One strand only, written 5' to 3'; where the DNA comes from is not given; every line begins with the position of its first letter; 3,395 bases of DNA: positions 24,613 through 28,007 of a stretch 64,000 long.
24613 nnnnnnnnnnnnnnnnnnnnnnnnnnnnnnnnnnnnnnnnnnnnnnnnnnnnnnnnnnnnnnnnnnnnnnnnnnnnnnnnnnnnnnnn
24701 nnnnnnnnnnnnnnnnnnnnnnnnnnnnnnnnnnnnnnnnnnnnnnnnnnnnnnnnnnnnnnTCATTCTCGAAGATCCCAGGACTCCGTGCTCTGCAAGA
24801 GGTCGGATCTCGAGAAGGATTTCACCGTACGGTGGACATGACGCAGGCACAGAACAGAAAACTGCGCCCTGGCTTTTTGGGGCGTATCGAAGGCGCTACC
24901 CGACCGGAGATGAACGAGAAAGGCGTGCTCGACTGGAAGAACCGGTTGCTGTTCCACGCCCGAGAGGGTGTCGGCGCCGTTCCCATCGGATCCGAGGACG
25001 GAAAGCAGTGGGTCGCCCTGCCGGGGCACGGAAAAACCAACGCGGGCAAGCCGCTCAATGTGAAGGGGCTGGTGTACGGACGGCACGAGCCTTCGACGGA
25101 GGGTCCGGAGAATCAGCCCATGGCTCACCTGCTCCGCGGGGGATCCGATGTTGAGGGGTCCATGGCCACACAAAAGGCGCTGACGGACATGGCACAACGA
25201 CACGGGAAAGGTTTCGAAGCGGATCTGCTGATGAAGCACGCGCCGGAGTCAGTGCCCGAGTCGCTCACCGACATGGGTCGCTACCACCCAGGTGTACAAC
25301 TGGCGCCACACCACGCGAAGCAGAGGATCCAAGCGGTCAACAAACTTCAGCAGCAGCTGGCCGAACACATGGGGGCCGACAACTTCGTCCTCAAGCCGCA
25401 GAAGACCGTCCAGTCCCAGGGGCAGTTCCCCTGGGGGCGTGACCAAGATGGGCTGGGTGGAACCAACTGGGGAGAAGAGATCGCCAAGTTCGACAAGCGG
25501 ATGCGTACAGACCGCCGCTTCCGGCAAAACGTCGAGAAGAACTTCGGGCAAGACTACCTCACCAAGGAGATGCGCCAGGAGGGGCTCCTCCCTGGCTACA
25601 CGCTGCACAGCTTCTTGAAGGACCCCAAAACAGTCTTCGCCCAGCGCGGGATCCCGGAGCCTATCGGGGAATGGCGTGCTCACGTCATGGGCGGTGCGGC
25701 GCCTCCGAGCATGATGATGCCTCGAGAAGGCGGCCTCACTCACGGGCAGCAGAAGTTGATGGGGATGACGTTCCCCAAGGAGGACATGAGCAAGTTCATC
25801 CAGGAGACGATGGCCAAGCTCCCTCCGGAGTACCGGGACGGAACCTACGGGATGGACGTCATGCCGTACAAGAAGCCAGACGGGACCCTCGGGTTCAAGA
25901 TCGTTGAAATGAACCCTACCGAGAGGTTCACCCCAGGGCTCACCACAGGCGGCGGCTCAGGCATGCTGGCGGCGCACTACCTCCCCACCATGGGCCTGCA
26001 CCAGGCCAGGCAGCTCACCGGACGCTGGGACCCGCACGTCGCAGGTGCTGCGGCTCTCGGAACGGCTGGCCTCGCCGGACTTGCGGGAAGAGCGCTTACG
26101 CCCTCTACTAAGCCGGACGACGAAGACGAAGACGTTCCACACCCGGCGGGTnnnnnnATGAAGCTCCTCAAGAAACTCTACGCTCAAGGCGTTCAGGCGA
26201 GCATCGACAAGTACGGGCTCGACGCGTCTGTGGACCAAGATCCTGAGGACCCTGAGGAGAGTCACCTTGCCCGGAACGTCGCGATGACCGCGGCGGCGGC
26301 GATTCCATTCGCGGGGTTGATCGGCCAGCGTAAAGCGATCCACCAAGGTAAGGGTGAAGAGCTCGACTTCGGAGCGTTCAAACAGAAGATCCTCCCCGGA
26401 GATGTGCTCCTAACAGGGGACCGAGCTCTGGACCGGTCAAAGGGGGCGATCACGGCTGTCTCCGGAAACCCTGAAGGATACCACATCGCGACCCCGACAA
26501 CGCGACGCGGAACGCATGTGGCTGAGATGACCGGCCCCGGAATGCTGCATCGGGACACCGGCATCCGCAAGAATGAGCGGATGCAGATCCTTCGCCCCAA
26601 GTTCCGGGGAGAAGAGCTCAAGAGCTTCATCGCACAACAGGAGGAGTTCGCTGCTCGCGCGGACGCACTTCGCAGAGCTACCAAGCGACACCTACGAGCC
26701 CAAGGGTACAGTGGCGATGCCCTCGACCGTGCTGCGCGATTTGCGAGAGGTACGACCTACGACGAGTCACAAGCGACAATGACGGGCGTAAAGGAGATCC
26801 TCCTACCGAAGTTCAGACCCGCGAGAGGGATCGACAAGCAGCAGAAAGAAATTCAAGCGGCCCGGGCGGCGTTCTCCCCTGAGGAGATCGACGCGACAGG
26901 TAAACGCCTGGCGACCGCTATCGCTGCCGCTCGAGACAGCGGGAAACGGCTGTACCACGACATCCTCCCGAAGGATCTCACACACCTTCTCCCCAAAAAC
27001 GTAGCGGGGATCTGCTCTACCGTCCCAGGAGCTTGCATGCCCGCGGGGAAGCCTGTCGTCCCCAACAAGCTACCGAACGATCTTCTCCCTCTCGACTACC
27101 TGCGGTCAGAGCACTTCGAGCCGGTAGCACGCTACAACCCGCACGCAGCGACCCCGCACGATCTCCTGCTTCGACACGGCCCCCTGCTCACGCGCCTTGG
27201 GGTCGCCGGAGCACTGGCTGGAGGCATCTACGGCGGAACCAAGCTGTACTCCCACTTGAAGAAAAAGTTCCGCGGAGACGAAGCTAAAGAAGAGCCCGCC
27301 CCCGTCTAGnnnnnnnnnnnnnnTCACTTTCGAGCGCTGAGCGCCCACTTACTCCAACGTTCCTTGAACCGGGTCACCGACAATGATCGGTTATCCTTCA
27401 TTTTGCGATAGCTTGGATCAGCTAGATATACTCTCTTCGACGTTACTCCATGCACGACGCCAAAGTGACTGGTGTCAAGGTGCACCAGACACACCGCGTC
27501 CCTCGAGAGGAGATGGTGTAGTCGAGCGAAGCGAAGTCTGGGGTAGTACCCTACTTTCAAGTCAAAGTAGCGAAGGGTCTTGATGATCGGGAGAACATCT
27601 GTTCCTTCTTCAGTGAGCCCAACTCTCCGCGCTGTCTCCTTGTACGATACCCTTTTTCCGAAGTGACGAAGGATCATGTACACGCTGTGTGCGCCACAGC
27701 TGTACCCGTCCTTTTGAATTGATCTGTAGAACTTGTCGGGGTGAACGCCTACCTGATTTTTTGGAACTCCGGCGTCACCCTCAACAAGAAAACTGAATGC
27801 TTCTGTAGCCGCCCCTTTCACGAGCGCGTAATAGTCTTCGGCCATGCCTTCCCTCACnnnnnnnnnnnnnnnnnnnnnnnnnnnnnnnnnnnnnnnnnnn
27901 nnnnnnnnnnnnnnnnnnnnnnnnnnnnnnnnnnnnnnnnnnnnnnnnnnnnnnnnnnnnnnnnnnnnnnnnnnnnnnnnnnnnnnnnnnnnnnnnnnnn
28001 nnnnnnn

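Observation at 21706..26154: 1482-aa protein combining a SWIM zinc finger with a C-terminal ATP-grasp-like ligase domain, flanked by Gly/Ala-rich proteins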

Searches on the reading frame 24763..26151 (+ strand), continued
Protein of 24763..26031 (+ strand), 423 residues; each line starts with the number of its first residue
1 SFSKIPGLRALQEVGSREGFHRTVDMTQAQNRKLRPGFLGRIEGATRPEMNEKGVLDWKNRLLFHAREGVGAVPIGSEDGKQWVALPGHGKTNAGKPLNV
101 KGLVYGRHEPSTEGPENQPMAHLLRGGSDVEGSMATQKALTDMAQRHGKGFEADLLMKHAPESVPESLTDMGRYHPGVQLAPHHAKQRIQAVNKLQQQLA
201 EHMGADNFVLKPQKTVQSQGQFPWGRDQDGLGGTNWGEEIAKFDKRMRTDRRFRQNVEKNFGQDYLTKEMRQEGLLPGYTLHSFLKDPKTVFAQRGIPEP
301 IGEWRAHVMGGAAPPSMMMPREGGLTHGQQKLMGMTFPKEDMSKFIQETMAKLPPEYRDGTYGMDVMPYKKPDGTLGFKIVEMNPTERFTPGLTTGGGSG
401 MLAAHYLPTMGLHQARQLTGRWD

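Call 67: find_encoding_contigs(protein=P0072, flank=8000, max_places=2)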
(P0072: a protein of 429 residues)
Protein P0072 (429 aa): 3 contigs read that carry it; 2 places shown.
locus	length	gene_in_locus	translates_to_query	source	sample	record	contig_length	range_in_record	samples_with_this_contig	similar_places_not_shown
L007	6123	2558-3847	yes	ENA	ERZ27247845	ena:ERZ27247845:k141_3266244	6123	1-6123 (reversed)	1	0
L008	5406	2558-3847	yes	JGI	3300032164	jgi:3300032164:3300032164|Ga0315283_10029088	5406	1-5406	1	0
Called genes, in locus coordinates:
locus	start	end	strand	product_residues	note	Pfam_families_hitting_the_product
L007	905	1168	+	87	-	-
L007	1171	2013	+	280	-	-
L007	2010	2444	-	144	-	-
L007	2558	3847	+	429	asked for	-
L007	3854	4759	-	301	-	-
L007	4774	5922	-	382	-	-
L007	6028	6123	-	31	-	?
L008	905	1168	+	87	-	-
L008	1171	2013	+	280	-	-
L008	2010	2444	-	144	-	-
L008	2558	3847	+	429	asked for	-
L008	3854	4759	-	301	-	-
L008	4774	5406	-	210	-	?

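Call 72: search_protein_families(library=pfam, proteins=[P0108, P0067, P0126, P0140, P0059, P0034, P0073, P0135], max_evalue=0.001)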
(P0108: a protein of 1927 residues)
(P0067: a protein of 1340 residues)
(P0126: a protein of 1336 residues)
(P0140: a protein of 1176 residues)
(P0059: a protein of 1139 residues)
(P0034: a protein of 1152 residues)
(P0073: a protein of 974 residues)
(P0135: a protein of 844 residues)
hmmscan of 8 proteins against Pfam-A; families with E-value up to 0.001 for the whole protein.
P0108 (1927 aa): 0 families

P0067 (1340 aa): 6 families
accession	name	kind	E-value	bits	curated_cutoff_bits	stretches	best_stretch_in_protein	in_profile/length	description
PF00176.29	SNF2-rel_dom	-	1.4e-13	51.1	24.9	1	248-429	129-287/290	SNF2-related domain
PF00271.37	Helicase_C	-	5.7e-13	49.5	23.5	1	448-556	3-110/110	Helicase conserved C-terminal domain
PF04851.21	ResIII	-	7.2e-09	36.2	22.5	1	155-284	3-163/164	Type III restriction enzyme, res subunit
PF13604.12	AAA_30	-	4.2e-06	27.1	27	0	158-257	4-101/191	AAA domain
PF13401.12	AAA_22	-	0.0002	22.1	27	0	233-282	76-123/130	AAA domain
PF00270.35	DEAD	-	0.00028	21.1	26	0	237-284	110-161/167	DEAD/DEAH box helicase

P0126 (1336 aa): 1 family
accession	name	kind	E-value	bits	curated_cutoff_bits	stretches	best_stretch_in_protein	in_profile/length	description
PF18823.6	InPase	-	0.00011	22.5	26.8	1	67-148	20-103/135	Inorganic Pyrophosphatase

P0140 (1176 aa): 3 families
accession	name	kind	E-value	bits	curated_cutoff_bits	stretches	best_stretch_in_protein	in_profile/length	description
PF12224.13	Amidoligase_2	-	2.4e-14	54.3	22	1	441-644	4-188/245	Putative amidoligase enzyme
PF14243.11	R2K_3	-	2.1e-09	38.2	26.3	1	986-1092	72-161/169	ATP-grasp domain, R2K clade family 3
PF18299.6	R2K_2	-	1.2e-08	35.4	26.2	1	989-1094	53-143/147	ATP-grasp domain, R2K clade family 2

P0059 (1139 aa): 0 families

P0034 (1152 aa): 2 families
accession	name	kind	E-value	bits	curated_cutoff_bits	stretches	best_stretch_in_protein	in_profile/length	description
PF18823.6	InPase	-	2.8e-34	118.3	26.8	1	826-955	4-133/135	Inorganic Pyrophosphatase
PF13619.11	KTSC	-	5.4e-12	45.7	25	1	127-178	1-52/58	KTSC domain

P0073 (974 aa): 2 families
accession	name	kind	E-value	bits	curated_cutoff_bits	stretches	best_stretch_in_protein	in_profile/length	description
PF13298.12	LigD_N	-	6.7e-05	23.4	31.1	1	53-159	2-105/107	DNA Ligase D 3'-phosphoesterase domain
PF01068.26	DNA_ligase_A_M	-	9.7e-05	22.6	26.2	1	207-375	25-184/204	ATP dependent DNA ligase domain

P0135 (844 aa): 0 families
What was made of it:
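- Further fusions with Amidoligase_2, KTSC, and LigD_N plus DNA ligase (call 72).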

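Call 77: search_dna_similar(query=P0069, collection=phages, mode=protein, max_evalue=0.001, max_rows=15)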
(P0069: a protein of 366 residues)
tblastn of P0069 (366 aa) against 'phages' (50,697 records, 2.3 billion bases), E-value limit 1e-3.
No match.

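Call 105: find_related_loci(query=window:24763-26031:+, collection=viral_contigs, flank=8000)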
Query window:24763-26031:+ (423 aa) in viral_contigs; peptide patterns used: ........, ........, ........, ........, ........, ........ (x = any residue, [..] = any of these).
1 stretches matched a pattern, but none encodes a relative of the query by tblastn (E <= 1e-3).

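Call 106: find_related_loci(query=window:24763-26031:+, collection=genome_contigs, flank=8000)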
Query window:24763-26031:+ (423 aa) in genome_contigs; peptide patterns used: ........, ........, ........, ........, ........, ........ (x = any residue, [..] = any of these).
61 stretches matched a pattern, but none encodes a relative of the query by tblastn (E <= 1e-3).
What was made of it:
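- Tried and rejected: The single-protein scans of IMG/VR and GTDB genomes found no relatives (calls 105, 106); that method only reaches near-identical peptides.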

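Call 117: search_protein_families(library=pfam, proteins=[L003:6624-8525:+, P0052, P0055, P0094, P0115, P0131, P0024], max_evalue=0.001)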
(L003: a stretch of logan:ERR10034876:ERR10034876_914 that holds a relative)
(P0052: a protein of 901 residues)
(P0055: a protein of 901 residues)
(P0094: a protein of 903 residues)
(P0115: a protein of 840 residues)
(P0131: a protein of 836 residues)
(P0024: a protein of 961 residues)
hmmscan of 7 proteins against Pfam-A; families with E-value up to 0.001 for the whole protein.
L003:6624-8525:+ (633 aa): 0 families

P0052 (901 aa): 2 families
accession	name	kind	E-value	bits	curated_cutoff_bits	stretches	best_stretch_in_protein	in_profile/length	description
PF14243.11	R2K_3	-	1.8e-10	41.7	26.3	1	294-390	71-158/169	ATP-grasp domain, R2K clade family 3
PF18299.6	R2K_2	-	2e-08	34.7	26.2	1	292-391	48-139/147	ATP-grasp domain, R2K clade family 2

P0055 (901 aa): 1 family
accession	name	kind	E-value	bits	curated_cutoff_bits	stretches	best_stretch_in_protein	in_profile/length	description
PF19764.4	DUF6251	-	0.00036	20.8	26.5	1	373-432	10-75/126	Family of unknown function (DUF6251)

P0094 (903 aa): 0 families

P0115 (840 aa): 0 families

P0131 (836 aa): 1 family
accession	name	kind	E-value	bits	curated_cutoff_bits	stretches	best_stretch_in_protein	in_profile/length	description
PF14243.11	R2K_3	-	0.00025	21.7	26.3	1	664-779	53-158/169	ATP-grasp domain, R2K clade family 3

P0024 (961 aa): 0 families

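Call 120: find_encoding_contigs(protein=P0015, flank=7000, max_places=1)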
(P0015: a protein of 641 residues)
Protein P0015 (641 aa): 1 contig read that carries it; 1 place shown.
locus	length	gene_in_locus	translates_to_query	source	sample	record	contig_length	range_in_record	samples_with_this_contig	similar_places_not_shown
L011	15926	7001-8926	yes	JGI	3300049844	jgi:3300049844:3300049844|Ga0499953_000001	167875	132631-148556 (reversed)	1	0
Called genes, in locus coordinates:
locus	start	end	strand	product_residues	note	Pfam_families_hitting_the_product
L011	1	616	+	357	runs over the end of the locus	-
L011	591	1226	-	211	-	-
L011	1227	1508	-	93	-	PF00383:dCMP_cyt_deam_1, PF14437:MafB19-deam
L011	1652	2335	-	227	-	PF18406:DUF1281_C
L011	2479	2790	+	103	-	PF00072:Response_reg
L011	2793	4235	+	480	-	PF04851:ResIII (faint), PF00176:SNF2-rel_dom (weak), PF00271:Helicase_C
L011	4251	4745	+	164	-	PF25109:HAD_PNKP (faint)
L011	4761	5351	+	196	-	-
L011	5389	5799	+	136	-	-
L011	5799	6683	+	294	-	-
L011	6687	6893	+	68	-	-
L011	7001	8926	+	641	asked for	-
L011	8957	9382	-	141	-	PF03412:Peptidase_C39, PF13529:Peptidase_C39_2 (weak)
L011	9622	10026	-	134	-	-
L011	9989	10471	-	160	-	PF08433:KTI12 (weak), PF13671:AAA_33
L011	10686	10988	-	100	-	-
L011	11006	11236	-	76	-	-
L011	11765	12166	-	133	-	PF03013:Pyr_excise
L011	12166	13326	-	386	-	PF01068:DNA_ligase_A_M, PF14743:DNA_ligase_OB_2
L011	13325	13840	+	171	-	-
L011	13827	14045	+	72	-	-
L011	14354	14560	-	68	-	-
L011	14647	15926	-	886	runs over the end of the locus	PF01505:Vault, PF17795:Vault_3 (weak), PF11978:MVP_shoulder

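Call 121: find_encoding_contigs(protein=P0013, flank=7000, max_places=1)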
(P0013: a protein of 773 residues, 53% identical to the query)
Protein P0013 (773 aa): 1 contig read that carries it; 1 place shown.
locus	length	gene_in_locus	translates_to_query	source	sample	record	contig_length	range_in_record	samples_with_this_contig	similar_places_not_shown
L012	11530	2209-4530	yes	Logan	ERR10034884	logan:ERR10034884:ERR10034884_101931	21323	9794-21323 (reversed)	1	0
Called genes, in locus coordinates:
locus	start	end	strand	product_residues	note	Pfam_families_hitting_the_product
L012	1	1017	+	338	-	?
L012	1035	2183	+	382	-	-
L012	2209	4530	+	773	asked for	-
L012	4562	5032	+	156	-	PF01510:Amidase_2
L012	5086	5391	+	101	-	-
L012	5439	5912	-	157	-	-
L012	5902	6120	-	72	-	-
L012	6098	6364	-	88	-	-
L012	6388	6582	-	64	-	-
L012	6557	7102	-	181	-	PF04542:Sigma70_r2 (faint), PF08281:Sigma70_r4_2, PF04545:Sigma70_r4 (weak)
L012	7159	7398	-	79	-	-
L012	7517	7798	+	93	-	-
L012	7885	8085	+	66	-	-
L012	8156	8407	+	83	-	-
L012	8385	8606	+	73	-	-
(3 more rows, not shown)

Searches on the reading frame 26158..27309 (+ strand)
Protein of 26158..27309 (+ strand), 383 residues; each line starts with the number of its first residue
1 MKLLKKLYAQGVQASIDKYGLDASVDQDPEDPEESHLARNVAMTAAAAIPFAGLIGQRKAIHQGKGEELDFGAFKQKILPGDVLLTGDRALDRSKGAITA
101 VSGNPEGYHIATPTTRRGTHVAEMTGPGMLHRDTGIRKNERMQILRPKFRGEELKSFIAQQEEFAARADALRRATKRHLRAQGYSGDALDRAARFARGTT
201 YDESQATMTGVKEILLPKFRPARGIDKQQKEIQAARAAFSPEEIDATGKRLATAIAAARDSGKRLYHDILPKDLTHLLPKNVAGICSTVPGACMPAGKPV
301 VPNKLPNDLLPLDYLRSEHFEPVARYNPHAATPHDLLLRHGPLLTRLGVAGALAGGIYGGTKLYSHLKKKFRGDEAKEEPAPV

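Call 3: search_protein_families(library=pfam, proteins=[window:26158-27309:+], max_evalue=0.1)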
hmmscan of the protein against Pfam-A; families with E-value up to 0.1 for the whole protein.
window:26158-27309:+ (383 aa): 0 families

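Call 4: search_protein_families(library=phrogs, proteins=[window:26158-27309:+], max_evalue=0.01)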
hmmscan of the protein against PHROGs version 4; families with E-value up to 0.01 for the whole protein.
window:26158-27309:+ (383 aa): 0 families

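Call 92: search_solved_structures(query=A6, max_evalue=10, show_alignments=2)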
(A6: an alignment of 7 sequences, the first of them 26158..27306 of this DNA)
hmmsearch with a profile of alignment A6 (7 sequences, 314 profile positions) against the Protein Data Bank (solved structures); distinct sequences matched with E-value up to 10: 18.
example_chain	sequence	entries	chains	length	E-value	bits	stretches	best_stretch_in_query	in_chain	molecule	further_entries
1do0_A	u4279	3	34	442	0.058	15.7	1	160-216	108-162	PROTEIN (HEAT SHOCK LOCUS U) | ATP-dependent protease ATPase subunit HslU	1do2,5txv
1g4a_E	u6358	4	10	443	0.058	15.7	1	160-216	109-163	ATP-DEPENDENT HSL PROTEASE ATP-BINDING SUBUNIT HSLU | ATP-dependent protease ATPase subunit HslU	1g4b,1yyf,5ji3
6pxi_E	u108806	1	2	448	0.06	15.7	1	160-216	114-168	ATP-dependent protease ATPase subunit HslU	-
6pxk_G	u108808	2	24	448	0.06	15.7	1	160-216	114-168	ATP-dependent protease ATPase subunit HslU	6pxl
1e94_E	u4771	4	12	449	0.06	15.7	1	160-216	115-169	HEAT SHOCK PROTEIN HSLU | HEAT SHOCK LOCUS HSLU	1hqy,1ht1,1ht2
5ji2_E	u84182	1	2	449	0.061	15.7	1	160-216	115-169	ATP-dependent protease ATPase subunit HslU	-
5h7b_A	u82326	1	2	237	0.096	15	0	134-163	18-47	Immunoglobulin G-binding protein A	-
5h7a_C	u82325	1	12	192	0.11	14.9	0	134-163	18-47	Immunoglobulin G-binding protein A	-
5h79_D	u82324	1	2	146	0.15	14.4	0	137-170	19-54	Immunoglobulin G-binding protein A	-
8uu4_f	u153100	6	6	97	0.37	13.1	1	127-168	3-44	Small ribosomal subunit protein bS6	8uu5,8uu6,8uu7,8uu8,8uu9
7nhn_g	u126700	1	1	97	0.39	13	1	127-168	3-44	30S ribosomal protein S6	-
28jw_f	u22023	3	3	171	0.81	12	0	129-162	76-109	bS6c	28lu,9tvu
6ux2_A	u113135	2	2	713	1.4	11.2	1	113-203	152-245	Signal transducer and activator of transcription 2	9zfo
5tcu_SE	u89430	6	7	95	1.6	11.1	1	128-199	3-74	30S ribosomal protein S6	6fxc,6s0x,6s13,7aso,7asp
5li0_f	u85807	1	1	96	1.6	11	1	128-199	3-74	30S ribosomal protein S6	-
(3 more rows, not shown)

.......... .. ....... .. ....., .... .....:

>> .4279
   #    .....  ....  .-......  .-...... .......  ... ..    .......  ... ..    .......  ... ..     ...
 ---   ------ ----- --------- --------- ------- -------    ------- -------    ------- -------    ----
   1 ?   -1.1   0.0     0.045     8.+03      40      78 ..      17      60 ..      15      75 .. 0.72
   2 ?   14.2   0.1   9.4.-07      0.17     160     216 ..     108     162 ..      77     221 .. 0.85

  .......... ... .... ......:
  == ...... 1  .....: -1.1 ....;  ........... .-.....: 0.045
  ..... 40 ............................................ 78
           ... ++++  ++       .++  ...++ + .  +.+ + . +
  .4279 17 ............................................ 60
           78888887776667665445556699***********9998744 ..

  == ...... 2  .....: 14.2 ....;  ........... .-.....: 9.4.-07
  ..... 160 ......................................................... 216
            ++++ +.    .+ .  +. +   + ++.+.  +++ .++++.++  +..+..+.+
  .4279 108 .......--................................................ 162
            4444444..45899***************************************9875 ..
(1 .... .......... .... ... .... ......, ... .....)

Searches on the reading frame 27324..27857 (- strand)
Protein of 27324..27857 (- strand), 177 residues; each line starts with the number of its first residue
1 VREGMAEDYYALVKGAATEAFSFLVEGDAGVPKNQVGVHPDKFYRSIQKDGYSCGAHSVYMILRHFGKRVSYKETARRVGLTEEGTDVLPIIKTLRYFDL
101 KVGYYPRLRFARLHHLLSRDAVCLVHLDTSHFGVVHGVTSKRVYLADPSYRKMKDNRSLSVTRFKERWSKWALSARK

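Call 57: search_protein_families(library=pfam, proteins=[window:27324-27857:-], max_evalue=0.01)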
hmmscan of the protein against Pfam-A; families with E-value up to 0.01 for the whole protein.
window:27324-27857:- (177 aa): 2 families
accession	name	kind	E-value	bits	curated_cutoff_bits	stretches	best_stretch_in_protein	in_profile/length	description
PF03412.21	Peptidase_C39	-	2.1e-18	66.9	22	1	47-175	6-128/133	Peptidase C39 family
PF13529.12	Peptidase_C39_2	-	0.0016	19.4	24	0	48-83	10-45/143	Peptidase_C39 like family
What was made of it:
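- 27324..27857 (-): C39-family cysteine peptidase with intact Gln/Cys/His/Asp, convergent on the array. Pfam Peptidase_C39 2.1e-18 (call 57).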
